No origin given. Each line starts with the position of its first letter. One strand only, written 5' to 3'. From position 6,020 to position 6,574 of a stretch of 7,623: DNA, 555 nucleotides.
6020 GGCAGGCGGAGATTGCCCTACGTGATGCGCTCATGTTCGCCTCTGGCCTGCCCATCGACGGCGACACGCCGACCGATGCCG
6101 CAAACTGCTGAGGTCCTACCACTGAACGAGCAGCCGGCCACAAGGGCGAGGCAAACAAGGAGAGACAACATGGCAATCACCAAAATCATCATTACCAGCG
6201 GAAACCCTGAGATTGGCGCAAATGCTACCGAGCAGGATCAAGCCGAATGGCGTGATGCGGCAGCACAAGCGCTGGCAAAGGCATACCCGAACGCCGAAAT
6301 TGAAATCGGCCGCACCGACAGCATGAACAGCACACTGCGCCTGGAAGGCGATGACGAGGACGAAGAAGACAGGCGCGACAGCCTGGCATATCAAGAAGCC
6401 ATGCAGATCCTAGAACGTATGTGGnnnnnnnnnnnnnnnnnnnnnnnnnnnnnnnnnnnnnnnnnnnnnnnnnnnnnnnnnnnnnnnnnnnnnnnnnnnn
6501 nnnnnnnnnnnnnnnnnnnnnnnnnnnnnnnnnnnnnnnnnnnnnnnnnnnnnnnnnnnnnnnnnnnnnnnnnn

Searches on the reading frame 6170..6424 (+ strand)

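Call 11: search_protein_families(library=pfam, max_evalue=0.1, proteins=[window:6170-6424:+])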
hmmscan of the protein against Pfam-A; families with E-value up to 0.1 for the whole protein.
window:6170-6424:+ (85 aa): 1 family
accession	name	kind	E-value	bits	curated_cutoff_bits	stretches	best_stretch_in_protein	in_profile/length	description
PF13028.12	DUF3889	-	0.078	13.4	25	0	17-45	14-42/93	Protein of unknown function (DUF3889)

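Call 12: search_protein_families(library=phrogs, max_evalue=0.01, proteins=[window:6170-6424:+])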
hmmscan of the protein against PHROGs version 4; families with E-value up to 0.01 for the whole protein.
window:6170-6424:+ (85 aa): 0 families

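Call 38: search_protein_families(library=ncbifam, max_evalue=1, proteins=[window:6170-6424:+])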
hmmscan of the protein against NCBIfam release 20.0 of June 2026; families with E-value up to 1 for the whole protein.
window:6170-6424:+ (85 aa): 0 families

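Call 77: search_protein_families(library=padloc, max_evalue=0.01, proteins=[window:6170-6424:+])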
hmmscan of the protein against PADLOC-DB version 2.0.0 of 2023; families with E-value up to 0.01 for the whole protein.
window:6170-6424:+ (85 aa): 0 families
